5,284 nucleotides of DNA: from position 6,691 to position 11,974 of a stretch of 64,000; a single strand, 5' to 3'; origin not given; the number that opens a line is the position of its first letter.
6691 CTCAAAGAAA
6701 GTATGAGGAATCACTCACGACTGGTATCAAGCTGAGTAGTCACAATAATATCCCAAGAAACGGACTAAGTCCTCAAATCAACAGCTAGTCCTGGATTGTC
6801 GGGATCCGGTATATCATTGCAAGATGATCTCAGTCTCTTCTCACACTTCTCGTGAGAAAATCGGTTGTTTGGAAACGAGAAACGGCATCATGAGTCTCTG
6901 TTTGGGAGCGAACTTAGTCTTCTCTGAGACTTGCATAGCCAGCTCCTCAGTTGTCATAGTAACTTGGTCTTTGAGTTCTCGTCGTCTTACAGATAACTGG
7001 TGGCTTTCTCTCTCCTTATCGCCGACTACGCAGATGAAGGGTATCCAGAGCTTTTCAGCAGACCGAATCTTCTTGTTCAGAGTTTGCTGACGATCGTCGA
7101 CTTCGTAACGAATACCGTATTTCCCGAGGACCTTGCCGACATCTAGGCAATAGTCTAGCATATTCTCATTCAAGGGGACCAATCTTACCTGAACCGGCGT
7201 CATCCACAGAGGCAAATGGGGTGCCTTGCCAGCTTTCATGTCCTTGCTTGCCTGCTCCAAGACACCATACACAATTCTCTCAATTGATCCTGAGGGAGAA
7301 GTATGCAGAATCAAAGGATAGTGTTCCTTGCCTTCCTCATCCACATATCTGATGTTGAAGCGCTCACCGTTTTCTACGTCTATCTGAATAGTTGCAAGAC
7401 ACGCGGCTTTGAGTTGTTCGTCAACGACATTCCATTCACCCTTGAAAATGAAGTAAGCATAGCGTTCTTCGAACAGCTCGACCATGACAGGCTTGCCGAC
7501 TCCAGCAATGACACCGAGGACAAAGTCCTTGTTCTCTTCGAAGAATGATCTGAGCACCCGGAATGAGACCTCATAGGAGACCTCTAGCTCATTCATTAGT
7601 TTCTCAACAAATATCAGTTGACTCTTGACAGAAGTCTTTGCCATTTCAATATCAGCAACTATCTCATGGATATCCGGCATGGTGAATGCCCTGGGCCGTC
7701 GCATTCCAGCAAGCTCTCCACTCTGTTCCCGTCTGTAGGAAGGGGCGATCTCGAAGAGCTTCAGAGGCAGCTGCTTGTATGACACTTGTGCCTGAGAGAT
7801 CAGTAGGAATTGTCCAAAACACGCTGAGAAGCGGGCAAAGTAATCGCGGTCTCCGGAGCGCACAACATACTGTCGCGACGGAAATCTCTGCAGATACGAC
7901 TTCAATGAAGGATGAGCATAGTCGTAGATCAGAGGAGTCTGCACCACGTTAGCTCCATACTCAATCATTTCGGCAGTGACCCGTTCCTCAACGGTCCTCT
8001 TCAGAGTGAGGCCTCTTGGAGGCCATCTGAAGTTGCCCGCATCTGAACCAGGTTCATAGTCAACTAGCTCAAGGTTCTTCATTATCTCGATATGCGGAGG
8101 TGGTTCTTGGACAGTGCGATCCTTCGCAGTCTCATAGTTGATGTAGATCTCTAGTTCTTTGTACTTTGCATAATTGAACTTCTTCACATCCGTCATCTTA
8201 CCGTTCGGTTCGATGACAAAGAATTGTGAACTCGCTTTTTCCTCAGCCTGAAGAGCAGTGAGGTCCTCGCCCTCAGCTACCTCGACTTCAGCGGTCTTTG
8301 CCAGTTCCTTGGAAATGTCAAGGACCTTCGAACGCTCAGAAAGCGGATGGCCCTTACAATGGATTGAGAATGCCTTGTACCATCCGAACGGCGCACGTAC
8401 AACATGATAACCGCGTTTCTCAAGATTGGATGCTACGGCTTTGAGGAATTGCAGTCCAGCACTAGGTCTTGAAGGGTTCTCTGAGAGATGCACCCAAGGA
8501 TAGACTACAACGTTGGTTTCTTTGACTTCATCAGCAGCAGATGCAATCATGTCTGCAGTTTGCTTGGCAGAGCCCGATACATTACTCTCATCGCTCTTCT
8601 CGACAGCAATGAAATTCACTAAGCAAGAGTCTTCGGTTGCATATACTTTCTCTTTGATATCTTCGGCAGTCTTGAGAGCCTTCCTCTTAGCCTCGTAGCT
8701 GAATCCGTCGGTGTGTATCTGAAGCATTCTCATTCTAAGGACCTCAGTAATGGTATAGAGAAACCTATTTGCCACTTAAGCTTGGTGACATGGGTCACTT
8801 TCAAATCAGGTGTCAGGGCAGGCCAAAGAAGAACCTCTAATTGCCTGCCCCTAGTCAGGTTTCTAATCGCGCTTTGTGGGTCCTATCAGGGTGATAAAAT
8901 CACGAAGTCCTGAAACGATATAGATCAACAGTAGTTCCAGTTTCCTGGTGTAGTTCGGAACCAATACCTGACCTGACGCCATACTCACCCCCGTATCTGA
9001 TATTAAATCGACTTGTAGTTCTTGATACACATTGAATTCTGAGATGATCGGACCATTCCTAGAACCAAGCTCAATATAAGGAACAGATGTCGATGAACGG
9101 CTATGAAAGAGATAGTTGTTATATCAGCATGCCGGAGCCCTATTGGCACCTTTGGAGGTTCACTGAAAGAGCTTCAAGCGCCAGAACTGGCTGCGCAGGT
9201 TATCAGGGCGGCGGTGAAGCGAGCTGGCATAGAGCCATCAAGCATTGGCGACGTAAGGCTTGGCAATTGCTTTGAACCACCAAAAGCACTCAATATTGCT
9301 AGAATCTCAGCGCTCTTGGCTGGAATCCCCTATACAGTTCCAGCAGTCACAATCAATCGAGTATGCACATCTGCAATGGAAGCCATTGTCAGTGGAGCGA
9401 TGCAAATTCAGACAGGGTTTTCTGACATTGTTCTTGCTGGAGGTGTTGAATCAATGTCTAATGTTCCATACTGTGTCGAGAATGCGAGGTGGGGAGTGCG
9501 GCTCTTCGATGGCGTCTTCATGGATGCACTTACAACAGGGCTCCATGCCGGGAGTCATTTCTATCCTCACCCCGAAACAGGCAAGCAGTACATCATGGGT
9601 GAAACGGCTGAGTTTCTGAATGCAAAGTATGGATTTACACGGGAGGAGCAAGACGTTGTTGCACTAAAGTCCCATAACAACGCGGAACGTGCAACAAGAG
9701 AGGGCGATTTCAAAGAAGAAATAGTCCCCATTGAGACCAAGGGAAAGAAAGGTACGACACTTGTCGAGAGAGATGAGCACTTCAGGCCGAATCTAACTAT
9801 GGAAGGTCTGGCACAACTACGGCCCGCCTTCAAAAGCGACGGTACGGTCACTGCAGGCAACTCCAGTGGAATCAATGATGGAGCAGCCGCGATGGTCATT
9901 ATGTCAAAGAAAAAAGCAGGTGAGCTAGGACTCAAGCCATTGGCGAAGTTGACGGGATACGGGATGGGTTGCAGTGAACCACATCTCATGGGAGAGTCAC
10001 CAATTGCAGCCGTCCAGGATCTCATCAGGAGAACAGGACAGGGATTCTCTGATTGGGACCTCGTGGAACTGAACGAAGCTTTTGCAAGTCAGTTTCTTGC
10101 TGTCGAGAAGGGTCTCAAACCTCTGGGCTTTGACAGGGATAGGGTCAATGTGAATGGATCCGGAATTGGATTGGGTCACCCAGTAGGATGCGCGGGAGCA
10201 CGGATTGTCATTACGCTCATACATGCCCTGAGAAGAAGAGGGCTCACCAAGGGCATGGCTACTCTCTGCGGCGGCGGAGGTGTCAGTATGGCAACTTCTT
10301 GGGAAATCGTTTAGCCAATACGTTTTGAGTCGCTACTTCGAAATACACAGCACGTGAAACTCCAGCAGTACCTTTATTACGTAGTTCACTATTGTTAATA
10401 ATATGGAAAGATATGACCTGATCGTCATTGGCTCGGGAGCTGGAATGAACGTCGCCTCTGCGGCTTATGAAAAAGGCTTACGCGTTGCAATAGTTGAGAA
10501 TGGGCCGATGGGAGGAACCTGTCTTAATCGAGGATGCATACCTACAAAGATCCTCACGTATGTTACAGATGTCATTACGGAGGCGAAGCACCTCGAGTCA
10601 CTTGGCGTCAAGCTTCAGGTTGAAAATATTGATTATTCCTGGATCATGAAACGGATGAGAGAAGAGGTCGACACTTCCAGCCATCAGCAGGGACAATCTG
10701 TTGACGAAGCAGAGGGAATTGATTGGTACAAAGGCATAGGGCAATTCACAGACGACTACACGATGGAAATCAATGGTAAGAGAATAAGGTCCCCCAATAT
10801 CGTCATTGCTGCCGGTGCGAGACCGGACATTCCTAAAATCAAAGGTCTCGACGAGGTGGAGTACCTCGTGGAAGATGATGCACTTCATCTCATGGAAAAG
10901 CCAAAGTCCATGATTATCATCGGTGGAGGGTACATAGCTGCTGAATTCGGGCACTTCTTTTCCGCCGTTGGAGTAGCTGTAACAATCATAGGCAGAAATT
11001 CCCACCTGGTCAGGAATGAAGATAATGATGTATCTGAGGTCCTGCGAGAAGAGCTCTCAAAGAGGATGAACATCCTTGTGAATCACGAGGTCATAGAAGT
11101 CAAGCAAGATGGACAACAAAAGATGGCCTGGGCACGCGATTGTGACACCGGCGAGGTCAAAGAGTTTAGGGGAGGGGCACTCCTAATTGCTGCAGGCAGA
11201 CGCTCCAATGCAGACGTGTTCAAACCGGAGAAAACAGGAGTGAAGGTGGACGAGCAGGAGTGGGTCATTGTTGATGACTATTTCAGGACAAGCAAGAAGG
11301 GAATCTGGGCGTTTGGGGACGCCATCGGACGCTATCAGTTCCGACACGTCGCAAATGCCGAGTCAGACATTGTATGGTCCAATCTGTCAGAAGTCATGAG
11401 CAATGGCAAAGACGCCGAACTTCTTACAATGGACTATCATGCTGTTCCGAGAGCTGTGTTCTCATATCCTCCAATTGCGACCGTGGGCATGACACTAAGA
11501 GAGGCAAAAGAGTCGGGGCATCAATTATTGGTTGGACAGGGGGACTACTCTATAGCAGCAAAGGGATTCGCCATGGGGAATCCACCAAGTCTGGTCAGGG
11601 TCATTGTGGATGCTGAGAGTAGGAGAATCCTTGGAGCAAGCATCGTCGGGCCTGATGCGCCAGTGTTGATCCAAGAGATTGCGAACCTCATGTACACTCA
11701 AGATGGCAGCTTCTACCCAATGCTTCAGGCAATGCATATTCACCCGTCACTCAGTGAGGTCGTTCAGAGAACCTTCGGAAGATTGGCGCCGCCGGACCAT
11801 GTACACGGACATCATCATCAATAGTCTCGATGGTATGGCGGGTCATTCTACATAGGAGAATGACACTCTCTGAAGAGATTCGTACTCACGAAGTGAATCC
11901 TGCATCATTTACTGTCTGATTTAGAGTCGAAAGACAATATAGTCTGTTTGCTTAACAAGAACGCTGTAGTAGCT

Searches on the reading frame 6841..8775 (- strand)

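Call 58: search_protein_families(library=pfam, proteins=[window:6841-8775:-], max_evalue=0.0001)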
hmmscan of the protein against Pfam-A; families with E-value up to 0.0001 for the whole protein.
window:6841-8775:- (644 aa): 3 families
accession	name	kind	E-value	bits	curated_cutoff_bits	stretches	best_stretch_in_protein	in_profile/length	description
PF08915.16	tRNA-Thr_ED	-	1.4e-43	148.7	30.2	1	15-151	1-136/137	Archaea-specific editing domain of threonyl-tRNA synthetase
PF03129.25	HGTP_anticodon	-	8.8e-22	77.5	21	1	529-618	1-93/94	Anticodon binding domain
PF00587.30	tRNA-synt_2b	-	6.4e-18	65.9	29.3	1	309-508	8-178/179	tRNA synthetase class II core domain (G, H, P, S and T)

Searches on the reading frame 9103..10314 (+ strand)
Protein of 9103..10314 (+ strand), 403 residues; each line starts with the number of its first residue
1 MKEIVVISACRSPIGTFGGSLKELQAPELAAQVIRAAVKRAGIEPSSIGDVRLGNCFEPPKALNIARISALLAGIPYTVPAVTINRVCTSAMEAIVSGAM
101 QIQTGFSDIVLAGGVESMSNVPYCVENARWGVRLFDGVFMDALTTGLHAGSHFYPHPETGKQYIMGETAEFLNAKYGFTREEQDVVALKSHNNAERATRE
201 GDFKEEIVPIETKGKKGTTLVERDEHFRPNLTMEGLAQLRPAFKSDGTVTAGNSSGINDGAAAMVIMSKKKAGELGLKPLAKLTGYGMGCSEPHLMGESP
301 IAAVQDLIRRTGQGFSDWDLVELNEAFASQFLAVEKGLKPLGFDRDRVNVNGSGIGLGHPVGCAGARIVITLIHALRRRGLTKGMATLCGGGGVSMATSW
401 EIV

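Call 58: search_protein_families(library=pfam, proteins=[window:9103-10314:+], max_evalue=0.0001)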
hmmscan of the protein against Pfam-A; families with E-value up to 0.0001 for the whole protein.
window:9103-10314:+ (403 aa): 3 families
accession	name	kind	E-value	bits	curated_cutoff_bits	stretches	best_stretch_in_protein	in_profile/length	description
PF00108.29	Thiolase_N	-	1.3e-85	287.4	26.4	1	4-269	1-259/260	Thiolase, N-terminal domain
PF02803.24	Thiolase_C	-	1.5e-35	121.9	27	1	277-398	1-119/123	Thiolase, C-terminal domain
PF00109.32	ketoacyl-synt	-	5e-05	23.5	20.8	0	80-122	166-208/252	Beta-ketoacyl synthase, N-terminal domain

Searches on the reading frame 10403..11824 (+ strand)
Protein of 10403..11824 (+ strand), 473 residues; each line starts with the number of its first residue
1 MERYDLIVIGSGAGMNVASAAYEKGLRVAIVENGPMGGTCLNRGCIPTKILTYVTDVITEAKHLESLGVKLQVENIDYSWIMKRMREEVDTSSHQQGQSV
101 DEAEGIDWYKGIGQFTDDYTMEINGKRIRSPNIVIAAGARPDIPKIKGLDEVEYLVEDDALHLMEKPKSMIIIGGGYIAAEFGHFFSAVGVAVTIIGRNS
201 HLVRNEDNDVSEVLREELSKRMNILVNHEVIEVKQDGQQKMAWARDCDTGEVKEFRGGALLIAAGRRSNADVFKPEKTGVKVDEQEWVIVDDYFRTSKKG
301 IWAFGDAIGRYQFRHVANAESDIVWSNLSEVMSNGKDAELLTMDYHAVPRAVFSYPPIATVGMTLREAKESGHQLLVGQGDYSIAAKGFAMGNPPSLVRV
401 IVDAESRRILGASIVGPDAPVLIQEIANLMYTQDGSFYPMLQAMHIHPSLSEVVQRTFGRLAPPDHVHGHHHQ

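Call 58: search_protein_families(library=pfam, proteins=[window:10403-11824:+], max_evalue=0.0001)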
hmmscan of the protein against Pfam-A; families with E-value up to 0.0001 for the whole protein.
window:10403-11824:+ (473 aa): 4 families
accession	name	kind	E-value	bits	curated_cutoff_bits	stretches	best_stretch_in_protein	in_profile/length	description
PF07992.20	Pyr_redox_2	-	7.5e-53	180.3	26.1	1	4-320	1-290/291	Pyridine nucleotide-disulphide oxidoreductase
PF02852.28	Pyr_redox_dim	-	1.8e-21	76.8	25.3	1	348-456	1-108/110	Pyridine nucleotide-disulphide oxidoreductase, dimerisation domain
PF00070.33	Pyr_redox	-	7.9e-18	65.2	22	1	170-240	2-73/82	Pyridine nucleotide-disulphide oxidoreductase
PF13738.12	Pyr_redox_3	-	4.5e-11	43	30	1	116-301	111-301/305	Pyridine nucleotide-disulphide oxidoreductase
